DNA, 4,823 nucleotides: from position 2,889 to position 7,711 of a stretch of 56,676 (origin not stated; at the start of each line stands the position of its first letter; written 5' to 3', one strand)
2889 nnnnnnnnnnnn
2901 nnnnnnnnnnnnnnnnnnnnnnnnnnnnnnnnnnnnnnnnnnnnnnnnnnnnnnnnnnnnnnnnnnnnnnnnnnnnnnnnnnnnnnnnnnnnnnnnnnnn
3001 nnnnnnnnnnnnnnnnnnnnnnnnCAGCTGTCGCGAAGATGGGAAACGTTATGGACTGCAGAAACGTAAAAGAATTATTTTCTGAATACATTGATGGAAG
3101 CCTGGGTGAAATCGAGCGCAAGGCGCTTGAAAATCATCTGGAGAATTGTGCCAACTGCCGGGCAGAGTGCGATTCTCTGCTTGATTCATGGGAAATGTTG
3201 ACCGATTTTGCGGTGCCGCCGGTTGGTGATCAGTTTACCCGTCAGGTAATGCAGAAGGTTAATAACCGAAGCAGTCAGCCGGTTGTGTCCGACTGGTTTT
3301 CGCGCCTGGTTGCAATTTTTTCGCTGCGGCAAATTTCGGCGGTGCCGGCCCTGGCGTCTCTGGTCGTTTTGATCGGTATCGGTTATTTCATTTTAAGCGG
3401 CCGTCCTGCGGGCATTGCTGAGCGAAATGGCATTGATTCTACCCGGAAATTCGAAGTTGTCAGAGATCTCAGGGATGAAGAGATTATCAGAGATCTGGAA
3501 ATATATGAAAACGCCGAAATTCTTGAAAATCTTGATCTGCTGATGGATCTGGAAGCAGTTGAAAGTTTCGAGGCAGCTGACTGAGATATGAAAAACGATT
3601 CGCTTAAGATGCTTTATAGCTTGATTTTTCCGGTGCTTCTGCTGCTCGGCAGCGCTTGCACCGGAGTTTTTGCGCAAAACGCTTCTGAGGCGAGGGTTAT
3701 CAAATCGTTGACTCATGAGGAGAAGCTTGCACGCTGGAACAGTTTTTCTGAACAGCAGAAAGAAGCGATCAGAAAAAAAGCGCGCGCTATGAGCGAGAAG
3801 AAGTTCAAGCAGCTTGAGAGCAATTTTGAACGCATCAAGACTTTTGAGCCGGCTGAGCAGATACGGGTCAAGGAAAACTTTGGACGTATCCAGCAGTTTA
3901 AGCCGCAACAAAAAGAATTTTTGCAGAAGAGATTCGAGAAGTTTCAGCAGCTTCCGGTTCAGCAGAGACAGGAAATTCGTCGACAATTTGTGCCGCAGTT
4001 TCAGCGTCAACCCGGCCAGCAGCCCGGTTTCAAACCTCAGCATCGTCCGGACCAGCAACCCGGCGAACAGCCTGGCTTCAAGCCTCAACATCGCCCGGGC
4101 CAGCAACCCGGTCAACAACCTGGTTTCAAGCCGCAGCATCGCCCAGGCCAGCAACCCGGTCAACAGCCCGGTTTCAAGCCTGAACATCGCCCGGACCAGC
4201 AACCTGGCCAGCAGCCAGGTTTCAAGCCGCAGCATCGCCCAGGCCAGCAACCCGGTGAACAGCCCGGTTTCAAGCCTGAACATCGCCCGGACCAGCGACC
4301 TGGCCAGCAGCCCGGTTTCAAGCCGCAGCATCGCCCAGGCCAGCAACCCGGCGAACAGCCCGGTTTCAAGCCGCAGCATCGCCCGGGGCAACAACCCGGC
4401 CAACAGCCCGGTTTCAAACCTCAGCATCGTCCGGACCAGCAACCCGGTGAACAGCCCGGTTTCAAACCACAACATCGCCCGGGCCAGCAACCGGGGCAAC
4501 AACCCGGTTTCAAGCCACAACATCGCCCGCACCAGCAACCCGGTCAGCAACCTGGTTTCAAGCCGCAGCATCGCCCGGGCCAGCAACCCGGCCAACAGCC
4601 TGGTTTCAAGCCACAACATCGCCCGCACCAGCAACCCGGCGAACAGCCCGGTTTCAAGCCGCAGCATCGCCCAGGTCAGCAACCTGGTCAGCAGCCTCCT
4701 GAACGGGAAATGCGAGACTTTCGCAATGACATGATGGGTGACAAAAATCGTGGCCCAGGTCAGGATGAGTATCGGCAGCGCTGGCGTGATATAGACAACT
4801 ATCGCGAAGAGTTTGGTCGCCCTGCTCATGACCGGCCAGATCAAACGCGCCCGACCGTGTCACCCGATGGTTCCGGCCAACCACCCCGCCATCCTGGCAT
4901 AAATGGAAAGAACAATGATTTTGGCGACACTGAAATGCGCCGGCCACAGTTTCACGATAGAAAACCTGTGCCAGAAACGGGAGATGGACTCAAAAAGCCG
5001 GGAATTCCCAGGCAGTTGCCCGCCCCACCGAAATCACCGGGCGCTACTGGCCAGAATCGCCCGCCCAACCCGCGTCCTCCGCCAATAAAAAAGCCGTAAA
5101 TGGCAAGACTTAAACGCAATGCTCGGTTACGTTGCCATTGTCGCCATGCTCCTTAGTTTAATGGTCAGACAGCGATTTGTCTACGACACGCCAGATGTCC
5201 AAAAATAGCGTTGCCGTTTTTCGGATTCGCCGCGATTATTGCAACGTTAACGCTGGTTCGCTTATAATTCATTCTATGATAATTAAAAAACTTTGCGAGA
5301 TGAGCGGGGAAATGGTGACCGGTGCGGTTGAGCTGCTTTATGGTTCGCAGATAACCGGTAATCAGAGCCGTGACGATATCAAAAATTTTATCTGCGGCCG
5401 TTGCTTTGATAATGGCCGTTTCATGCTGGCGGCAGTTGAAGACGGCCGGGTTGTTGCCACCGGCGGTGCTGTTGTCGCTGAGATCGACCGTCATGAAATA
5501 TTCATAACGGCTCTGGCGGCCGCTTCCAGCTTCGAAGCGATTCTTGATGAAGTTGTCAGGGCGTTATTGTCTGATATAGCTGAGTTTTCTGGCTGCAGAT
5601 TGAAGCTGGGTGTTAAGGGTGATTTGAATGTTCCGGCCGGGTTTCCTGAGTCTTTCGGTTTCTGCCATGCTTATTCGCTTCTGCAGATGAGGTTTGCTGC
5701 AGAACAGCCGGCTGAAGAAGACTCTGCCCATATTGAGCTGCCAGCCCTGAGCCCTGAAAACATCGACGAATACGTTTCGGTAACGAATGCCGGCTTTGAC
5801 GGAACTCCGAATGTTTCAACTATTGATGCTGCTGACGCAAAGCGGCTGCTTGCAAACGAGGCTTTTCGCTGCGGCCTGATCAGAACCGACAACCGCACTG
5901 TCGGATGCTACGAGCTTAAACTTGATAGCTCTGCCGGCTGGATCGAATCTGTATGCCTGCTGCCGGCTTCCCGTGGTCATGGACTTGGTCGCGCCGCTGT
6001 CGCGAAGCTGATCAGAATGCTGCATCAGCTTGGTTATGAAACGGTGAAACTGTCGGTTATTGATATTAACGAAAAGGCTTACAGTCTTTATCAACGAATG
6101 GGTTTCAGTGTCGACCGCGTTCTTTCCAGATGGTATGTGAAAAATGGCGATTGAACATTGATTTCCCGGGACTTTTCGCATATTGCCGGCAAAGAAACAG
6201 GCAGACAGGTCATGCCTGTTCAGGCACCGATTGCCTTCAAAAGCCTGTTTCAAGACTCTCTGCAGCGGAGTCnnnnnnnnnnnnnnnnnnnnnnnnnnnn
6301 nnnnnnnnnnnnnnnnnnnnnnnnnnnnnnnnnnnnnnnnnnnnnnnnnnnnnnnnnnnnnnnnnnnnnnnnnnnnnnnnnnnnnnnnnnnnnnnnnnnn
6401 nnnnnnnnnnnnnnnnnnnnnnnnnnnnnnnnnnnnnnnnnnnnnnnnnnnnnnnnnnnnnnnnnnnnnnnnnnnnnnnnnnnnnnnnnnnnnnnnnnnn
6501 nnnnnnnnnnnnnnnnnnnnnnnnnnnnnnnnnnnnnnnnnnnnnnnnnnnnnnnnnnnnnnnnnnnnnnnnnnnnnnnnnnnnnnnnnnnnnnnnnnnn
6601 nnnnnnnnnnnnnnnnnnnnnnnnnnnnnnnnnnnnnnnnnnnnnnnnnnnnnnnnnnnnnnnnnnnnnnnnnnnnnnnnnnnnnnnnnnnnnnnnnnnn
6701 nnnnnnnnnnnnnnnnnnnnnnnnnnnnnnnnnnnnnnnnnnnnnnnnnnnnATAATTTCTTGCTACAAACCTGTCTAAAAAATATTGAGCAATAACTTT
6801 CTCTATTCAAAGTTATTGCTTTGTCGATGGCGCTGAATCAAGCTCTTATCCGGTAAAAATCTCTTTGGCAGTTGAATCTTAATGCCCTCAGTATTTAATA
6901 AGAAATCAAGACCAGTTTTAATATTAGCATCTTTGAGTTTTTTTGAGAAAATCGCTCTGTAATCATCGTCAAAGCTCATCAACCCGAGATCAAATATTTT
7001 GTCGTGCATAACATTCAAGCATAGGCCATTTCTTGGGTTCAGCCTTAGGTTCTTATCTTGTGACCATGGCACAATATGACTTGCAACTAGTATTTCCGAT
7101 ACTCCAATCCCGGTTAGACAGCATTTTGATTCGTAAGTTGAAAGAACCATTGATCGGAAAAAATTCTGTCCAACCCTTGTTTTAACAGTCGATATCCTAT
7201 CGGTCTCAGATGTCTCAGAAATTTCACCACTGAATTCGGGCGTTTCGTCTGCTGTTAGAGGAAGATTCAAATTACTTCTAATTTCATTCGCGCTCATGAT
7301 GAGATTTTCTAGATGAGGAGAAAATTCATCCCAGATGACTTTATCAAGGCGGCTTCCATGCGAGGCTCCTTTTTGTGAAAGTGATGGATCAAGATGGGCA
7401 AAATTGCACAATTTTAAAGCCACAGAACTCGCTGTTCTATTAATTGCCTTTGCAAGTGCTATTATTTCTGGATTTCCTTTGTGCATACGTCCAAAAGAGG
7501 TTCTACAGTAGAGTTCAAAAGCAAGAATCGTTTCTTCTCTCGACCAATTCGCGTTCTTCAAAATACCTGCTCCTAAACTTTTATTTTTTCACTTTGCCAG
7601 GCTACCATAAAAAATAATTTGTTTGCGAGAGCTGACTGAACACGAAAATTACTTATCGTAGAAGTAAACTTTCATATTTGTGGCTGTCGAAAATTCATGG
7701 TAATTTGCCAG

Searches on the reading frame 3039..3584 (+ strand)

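Call 10: search_protein_families(library=pfam, proteins=[window:3039-3584:+])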
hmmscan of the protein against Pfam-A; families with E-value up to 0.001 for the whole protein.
window:3039-3584:+ (181 aa): 1 family
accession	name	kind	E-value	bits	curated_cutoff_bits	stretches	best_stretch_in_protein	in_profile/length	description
PF13490.11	zf-HC2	-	1.2e-11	45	22.2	1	7-41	1-35/35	Putative zinc-finger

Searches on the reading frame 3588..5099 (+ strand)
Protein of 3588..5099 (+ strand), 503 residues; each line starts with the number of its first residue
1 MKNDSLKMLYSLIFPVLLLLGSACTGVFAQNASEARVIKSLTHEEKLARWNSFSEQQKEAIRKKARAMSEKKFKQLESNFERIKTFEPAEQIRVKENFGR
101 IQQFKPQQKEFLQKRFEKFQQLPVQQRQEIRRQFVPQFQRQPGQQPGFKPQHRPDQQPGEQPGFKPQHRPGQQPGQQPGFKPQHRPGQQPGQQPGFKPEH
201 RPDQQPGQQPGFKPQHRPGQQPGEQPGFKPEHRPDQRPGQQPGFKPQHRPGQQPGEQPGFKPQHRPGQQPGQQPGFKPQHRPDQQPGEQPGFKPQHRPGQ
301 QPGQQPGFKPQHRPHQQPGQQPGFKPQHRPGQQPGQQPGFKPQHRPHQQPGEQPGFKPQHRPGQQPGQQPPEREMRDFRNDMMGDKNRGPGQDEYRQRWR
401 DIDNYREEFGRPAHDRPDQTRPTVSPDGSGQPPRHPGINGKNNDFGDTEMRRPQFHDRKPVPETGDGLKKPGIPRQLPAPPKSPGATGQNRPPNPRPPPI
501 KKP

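Call 10: search_protein_families(library=pfam, proteins=[window:3588-5099:+])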
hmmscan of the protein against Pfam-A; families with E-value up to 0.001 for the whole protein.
window:3588-5099:+ (503 aa): 1 family
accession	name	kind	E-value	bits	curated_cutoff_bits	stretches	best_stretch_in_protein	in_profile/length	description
PF11304.13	DUF3106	-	2.7e-09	37.9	24.3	1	48-131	17-103/104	Protein of unknown function (DUF3106)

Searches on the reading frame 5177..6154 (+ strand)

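Call 10: search_protein_families(library=pfam, proteins=[window:5177-6154:+])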
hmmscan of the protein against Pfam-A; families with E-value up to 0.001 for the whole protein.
window:5177-6154:+ (325 aa): 4 families
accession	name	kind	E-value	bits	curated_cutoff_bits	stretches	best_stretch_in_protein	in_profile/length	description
PF00583.31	Acetyltransf_1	-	2.4e-17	63.7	20.7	1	226-310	30-116/116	Acetyltransferase (GNAT) family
PF13508.13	Acetyltransf_7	-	2.3e-09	37.9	27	1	235-311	8-83/84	Acetyltransferase (GNAT) domain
PF08445.16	FR47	-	2.8e-08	34.1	22.1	1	248-314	16-81/86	FR47-like protein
PF13673.13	Acetyltransf_10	-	5.1e-07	30.2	23.6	1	215-312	16-109/128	Acetyltransferase (GNAT) domain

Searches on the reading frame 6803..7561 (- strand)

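Call 10: search_protein_families(library=pfam, proteins=[window:6803-7561:-])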
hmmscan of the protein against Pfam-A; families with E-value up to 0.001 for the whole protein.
window:6803-7561:- (252 aa): 1 family
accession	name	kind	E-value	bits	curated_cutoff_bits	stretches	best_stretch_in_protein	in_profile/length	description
PF13391.12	HNH_2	-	1e-10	41.7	21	1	147-198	1-66/66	HNH endonuclease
